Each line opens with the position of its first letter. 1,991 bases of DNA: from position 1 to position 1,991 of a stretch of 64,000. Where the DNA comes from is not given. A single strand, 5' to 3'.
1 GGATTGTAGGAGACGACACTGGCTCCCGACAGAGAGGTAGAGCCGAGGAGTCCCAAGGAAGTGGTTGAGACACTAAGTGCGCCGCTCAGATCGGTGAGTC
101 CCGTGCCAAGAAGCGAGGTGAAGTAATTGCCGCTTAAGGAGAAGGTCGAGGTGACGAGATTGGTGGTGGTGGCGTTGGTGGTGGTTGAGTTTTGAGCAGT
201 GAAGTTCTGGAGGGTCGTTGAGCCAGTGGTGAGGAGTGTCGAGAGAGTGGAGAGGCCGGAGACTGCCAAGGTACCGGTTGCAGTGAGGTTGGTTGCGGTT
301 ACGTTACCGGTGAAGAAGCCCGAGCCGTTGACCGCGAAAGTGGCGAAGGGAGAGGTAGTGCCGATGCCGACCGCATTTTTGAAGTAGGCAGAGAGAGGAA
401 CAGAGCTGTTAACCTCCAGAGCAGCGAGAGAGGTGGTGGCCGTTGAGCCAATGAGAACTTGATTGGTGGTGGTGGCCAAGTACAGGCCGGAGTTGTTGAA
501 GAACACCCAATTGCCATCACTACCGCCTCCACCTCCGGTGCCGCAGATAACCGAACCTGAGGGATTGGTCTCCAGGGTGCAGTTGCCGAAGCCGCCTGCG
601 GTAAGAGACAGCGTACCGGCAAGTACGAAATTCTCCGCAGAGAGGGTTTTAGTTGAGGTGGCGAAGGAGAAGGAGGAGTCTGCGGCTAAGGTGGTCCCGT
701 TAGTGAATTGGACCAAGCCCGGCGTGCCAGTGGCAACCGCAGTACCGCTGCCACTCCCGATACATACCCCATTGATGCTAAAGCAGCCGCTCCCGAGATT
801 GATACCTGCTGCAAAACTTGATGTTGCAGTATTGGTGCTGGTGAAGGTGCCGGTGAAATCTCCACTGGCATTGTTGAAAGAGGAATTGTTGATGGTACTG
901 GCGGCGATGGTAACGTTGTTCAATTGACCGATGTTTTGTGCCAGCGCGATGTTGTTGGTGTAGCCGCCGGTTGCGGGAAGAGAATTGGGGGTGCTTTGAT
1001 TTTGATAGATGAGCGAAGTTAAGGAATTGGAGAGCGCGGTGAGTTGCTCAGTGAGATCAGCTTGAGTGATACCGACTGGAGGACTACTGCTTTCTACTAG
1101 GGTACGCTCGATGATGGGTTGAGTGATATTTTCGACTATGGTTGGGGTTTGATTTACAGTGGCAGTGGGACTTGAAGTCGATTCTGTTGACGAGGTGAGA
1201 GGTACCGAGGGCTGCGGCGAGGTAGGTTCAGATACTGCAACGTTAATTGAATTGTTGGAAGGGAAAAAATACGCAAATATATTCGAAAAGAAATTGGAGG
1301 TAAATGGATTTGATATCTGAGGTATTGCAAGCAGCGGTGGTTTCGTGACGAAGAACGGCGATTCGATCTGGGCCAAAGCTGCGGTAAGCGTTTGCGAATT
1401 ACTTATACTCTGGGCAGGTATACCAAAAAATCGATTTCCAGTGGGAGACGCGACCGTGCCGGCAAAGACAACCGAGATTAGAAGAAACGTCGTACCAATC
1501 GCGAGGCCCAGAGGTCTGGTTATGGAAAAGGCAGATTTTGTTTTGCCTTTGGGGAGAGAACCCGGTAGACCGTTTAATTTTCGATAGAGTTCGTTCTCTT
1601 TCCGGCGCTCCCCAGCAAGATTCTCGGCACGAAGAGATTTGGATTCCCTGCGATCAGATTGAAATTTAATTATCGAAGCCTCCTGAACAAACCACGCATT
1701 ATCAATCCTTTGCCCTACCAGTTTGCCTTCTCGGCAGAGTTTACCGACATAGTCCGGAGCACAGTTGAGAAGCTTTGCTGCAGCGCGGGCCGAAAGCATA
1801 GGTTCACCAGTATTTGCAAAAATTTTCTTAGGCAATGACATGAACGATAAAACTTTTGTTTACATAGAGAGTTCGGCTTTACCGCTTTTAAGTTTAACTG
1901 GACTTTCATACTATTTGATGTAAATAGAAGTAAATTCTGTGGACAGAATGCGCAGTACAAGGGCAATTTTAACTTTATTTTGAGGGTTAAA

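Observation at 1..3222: Two adjacent genes share a membrane-tethered HTH module; one carries a giant tail-fibre-like repeat ectodomain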

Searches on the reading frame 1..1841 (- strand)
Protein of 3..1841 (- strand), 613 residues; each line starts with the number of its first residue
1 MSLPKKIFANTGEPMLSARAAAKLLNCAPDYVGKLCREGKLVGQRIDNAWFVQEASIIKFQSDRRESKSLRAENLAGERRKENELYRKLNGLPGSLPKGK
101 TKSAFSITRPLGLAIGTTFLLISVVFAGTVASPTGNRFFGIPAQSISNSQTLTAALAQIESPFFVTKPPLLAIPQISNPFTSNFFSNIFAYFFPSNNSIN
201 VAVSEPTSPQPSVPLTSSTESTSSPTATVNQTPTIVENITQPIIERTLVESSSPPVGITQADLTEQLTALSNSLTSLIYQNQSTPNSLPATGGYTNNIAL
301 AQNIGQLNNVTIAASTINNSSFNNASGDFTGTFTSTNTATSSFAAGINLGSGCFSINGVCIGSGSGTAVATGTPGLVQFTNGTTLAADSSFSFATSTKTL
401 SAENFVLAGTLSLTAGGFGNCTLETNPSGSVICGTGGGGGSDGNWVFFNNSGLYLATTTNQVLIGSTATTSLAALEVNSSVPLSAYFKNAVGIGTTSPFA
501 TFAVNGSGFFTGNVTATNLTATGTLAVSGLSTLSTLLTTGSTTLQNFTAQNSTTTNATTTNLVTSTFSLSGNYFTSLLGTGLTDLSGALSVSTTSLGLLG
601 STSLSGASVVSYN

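Call 4: search_protein_families(library=pfam, proteins=[window:1-1841:-], max_evalue=1)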
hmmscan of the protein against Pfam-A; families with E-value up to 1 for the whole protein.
window:1-1841:- (613 aa): 1 family
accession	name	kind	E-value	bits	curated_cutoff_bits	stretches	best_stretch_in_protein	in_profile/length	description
PF12728.13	HTH_17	-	0.00039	21.1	27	1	15-64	1-50/51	Helix-turn-helix domain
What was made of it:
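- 1575..1802 (-): Gene 1 cytoplasmic module, aa 14-89: strand-helix-helix-wing followed by one long helix (aa 54-89) that carries an invariant F60/R64/R71/L75/R79/E82 stripe. HTH_17 scores 21.1 bits (call 4).
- HTH_17 scores of the window copies are below Pfam's threshold (call 4).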

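Call 5: search_protein_families(library=ncbifam, proteins=[window:1-1841:-], max_evalue=1)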
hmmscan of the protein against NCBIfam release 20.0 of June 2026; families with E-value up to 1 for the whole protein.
window:1-1841:- (613 aa): 0 families

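Call 8: find_homologous_proteins(query=window:1-1841:-)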
Query window:1-1841:- (613 aa): 33 proteins with E <= 0.001 among 8000 candidates.
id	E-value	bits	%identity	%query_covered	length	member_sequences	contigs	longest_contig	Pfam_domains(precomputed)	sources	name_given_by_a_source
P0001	3.1e-186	639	58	89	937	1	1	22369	-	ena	-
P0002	1.0e-67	247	34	60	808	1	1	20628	-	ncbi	ncbi:MAG: hypothetical protein AAB919_03580, partial [Patescibacteria group bacterium]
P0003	1.0e-46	178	35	72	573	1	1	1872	PF12728.14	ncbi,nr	ncbi:MAG: helix-turn-helix domain-containing protein, partial [Patescibacteria group bacterium]|nr:h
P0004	5.9e-44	169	35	72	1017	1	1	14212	-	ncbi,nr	ncbi:MAG TPA: helix-turn-helix domain-containing protein, partial [Candidatus Paceibacterota bacteri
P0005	6.8e-38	149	33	50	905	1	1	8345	-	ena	-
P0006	1.9e-32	131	32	85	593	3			-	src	-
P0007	8.8e-21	92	51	11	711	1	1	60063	-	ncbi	-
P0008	2.8e-16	78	27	51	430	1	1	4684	PF12728.14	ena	-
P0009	3.1e-14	71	29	51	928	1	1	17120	PF12728.14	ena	-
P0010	3.3e-14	71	50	17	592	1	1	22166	-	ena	-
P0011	5.2e-12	64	45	21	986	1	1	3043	PF05048.20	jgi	jgi:parallel beta-helix repeat protein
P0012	8.3e-12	63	55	10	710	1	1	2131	-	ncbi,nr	ncbi:hypothetical protein HY090_03100, partial [Candidatus Kaiserbacteria bacterium]|nr:hypothetical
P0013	1.5e-11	62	33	13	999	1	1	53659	-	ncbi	ncbi:MAG TPA: hypothetical protein VJH69_02880, partial [Candidatus Paceibacterota bacterium]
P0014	1.7e-11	62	31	43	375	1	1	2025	-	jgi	jgi:hypothetical protein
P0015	2.9e-11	61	36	14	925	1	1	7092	PF12728.14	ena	-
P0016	8.2e-11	60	30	18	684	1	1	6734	PF12728.14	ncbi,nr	ncbi:MAG: hypothetical protein KBB46_02975, partial [Candidatus Pacebacteria bacterium]|nr:hypotheti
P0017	3.2e-9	54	34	24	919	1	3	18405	PF16403.12,PF13884.12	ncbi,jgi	ncbi:MAG: tail fiber domain-containing protein [Roseiarcus sp.]|jgi:hypothetical protein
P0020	1.1e-8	53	40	16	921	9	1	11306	PF16403.12,PF13884.12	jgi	jgi:hypothetical protein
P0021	2.0e-8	52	35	7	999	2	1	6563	PF16403.12,PF13884.12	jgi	jgi:hypothetical protein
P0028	6.1e-6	43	45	15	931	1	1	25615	PF16403.12,PF13884.12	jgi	-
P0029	8.1e-6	43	40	19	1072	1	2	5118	PF16403.12,PF13884.12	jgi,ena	-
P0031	1.4e-5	42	41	19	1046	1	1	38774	PF16403.12,PF13884.12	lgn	-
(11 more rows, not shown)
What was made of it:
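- The NCBI name 'tail fiber domain-containing' for distant relatives (call 8).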

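Call 13: find_encoding_contigs(protein=P0001, flank=10000, max_places=3)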
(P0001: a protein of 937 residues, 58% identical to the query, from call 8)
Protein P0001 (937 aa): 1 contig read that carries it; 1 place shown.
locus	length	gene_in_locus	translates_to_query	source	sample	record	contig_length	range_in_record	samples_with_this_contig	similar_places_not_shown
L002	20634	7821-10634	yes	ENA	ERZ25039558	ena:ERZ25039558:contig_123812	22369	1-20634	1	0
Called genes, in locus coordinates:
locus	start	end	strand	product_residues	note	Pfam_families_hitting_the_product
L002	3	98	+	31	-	?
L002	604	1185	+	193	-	-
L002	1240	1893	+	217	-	PF13649:Methyltransf_25 (weak)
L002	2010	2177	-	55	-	-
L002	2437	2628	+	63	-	PF00293:NUDIX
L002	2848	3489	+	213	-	-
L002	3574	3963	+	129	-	PF04020:Phage_holin_4_2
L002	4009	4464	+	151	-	PF01018:GTP1_OBG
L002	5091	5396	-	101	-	-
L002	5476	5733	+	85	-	PF02934:GatB_N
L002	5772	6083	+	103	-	PF02934:GatB_N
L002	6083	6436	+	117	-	PF02637:GatB_Yqey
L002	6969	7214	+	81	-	-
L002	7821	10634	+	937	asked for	-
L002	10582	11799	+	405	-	-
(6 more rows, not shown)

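Call 14: find_encoding_contigs(protein=P0002, flank=10000, max_places=3)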
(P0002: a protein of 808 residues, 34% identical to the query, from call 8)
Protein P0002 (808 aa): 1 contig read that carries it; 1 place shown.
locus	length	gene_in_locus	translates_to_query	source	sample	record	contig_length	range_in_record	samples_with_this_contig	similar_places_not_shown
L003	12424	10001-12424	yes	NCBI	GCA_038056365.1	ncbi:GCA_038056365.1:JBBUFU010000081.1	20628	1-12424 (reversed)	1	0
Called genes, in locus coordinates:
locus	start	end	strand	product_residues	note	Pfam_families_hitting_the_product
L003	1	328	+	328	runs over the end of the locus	PF01565:FAD_binding_4, PF02873:MurB_C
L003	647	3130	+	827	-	PF07517:SecA_DEAD, PF01043:SecA_PP_bind, PF21090:P-loop_SecA, PF07516:SecA_SW, PF02810:SEC-C (weak)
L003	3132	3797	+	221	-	PF00106:adh_short, PF13561:adh_short_C2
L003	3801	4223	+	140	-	-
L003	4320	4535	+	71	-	-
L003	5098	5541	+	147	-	PF00293:NUDIX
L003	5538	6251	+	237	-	PF02683:DsbD_TM, PF13386:DsbD_2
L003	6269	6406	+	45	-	-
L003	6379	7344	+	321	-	PF01018:GTP1_OBG, PF01926:MMR_HSR1, PF02421:FeoB_N (weak)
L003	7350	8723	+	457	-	PF02934:GatB_N, PF02637:GatB_Yqey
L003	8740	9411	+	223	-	-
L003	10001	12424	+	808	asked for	?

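Call 59: predict_structure(alignment_id=A3)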
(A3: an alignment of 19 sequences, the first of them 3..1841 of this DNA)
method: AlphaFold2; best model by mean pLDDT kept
length: 613 residues; sequences in the alignment: 19
mean_pLDDT: 49.5   pTM: 0.27
mean pLDDT of the five models: 49.5, 48.1, 46.8, 45.5, 42.7
residues with pLDDT >= 90: 71; 70-90: 30; 50-70: 62; < 50: 450
segments of 3 or more residues with pLDDT < 50: 102-132, 134-162, 164-182, 184-224, 226-232, 234-252, 283-342, 344-346, 350-352, 355-360, 363-419, 427-431, 436-443, 449-453, 459-461, 466-613
pLDDT, mean of each block of 10 residues (from residue 1): 74 93 95 97 94 96 93 91 90 67 43 35 33 39 38 46 40 36 44 39 35 36 37 40 40 56 75 65 43 40 41 41 40 40 46 48 44 34 33 34 37 46 49 48 51 50 46 42 45 39 44 39 43 43 41 35 33 35 34 37 37 30
secondary structure, 60 per line:
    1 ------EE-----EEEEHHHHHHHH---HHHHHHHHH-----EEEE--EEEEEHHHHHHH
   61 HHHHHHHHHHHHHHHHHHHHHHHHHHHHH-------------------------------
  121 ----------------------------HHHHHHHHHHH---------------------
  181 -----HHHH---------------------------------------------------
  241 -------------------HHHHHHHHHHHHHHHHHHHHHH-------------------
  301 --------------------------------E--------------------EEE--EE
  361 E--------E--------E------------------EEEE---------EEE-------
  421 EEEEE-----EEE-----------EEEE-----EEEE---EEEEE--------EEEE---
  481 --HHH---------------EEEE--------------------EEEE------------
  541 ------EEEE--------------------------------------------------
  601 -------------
elements in order (helices of 4 or more, strands of 3 or more residues): E14-17 H18-25 H29-37 E43-46 E49-53 H54-89 H149-159 H186-189 H260-281 E354-356 E359-361 E398-401 E411-413 E421-425 E431-433 E445-448 E454-457 E461-465 E474-477 E501-504 E525-528 E547-550
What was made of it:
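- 1575..1802 (-): AF2 pLDDT is above 90 for aa 10-90 (call 59).
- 759..1193 (-): Stalk base, aa 217-361: IERT motif, helical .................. segment, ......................, and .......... AF2 predicts a helix at aa 260-281 (call 59).
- AF2 gave no confident model for the ectodomain or the TM region of gene 1 (call 59).
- Tried and rejected: The shallow alignment gave a confident model only for aa 10-90 (call 59).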

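Call 63: fold_search(model_id=the predicted structure, library=pdb)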
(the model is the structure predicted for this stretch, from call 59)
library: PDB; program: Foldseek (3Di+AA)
matches with E <= 10: 473; with E <= 0.001: 0
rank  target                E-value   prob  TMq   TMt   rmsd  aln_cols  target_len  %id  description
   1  6amk_B                3.4e-02  1.00  0.08  0.70   2.5        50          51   18  Structure of Streptomyces venezuelae BldC-whiI opt complex (released 2018-03-28)
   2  6ama_H                3.6e-02  1.00  0.08  0.73   2.0        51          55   24  Structure of S. coelicolor/S. venezuelae BldC-smeA-ssfA complex to 3.09 Angstrom (released 2018-03-28)
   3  4j2n_C                3.8e-02  1.00  0.07  0.73   1.4        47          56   21  Crystal Structure of mycobacteriophage Pukovnik Xis (released 2013-10-23)
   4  6ama_A                4.1e-02  1.00  0.08  0.77   1.7        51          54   24  Structure of S. coelicolor/S. venezuelae BldC-smeA-ssfA complex to 3.09 Angstrom (released 2018-03-28)
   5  4j2n_A                4.6e-02  1.00  0.07  0.75   1.5        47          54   21  Crystal Structure of mycobacteriophage Pukovnik Xis (released 2013-10-23)
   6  6amk_A                5.6e-02  1.00  0.08  0.74   2.1        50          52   22  Structure of Streptomyces venezuelae BldC-whiI opt complex (released 2018-03-28)
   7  2kfs_MODEL_1_A        7.6e-02  0.97  0.07  0.27   8.5        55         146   25  NMR structure of Rv2175c (released 2009-05-19)
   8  6ama_P                8.1e-02  1.00  0.08  0.75   1.7        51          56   24  Structure of S. coelicolor/S. venezuelae BldC-smeA-ssfA complex to 3.09 Angstrom (released 2018-03-28)
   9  6ama_B                8.1e-02  1.00  0.08  0.76   1.7        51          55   24  Structure of S. coelicolor/S. venezuelae BldC-smeA-ssfA complex to 3.09 Angstrom (released 2018-03-28)
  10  3m8e_A                1.1e-01  0.54  0.07  0.29   6.3        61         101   15  Protein structure of Type III plasmid segregation TubR (released 2010-07-07)
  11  6ama_Y                1.3e-01  1.00  0.08  0.74   1.7        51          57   24  Structure of S. coelicolor/S. venezuelae BldC-smeA-ssfA complex to 3.09 Angstrom (released 2018-03-28)
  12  4p0y_A                1.4e-01  0.99  0.08  0.37   1.9        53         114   15  Structure of the double stranded DNA binding type IV secretion protein TraN from Enterococcus (released 2014-07-30)
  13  4p0z                  1.4e-01  0.99  0.07  0.36   2.1        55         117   18  Structure of the double stranded DNA binding type IV secretion protein TraN from Enterococcus (released 2014-07-30)
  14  7dvt                  1.4e-01  0.47  0.08  0.24   8.0        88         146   15  Crystal structure of heme sensor protein PefR in complex with heme and carbon monoxide (released 2021-09-29)
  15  4pm3_A                2.1e-01  0.98  0.07  0.36   2.1        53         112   19  Structure of the double-stranded DNA binding type IV secretion protein TraN from Enterococcus (released 2014-07-30)
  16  5i44_B                2.2e-01  0.95  0.08  0.58   2.9        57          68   10  Structure of RacA-DNA complex; P21 form (released 2016-05-04)
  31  5i44_A                3.7e-01  0.90  0.08  0.56   2.4        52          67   12  Structure of RacA-DNA complex; P21 form (released 2016-05-04)
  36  8csh_A                4.5e-01  0.84  0.07  0.61   2.6        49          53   12  Structure of the DNA binding domain of pSK1 Par partition protein bound to centromere DNA (released 2022-08-10)
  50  5i44_I                6.1e-01  0.66  0.08  0.54   3.1        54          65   15  Structure of RacA-DNA complex; P21 form (released 2016-05-04)
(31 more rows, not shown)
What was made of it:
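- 1575..1802 (-): Foldseek best matches are BldC and Pukovnik Xis, with RacA and pSK1 Par also listed (call 63).
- On RacA-type chromosome anchors: Fold similarity to 5i44 is present (TM-score 0.54-0.58 normalised to the target; call 63).
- RacA-DNA (5i44, TM-score 0.54-0.58 normalised to the target, probability 0.66-0.95) and the pSK1 Par centromere-binding domain (8csh) are among the structural matches (call 63).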

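Call 64: search_protein_families(library=phrogs, proteins=[window:3-1841:-], max_evalue=0.001)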
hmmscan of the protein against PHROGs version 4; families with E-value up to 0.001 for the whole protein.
window:3-1841:- (613 aa): 0 families

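Call 87: find_related_loci(query=A2, collection=viral_contigs, flank=5000)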
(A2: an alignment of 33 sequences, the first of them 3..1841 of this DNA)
Query A2 (613 aa) in viral_contigs; peptide patterns used: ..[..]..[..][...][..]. (x = any residue, [..] = any of these).
No stretch of DNA in the collection matches any of the patterns.
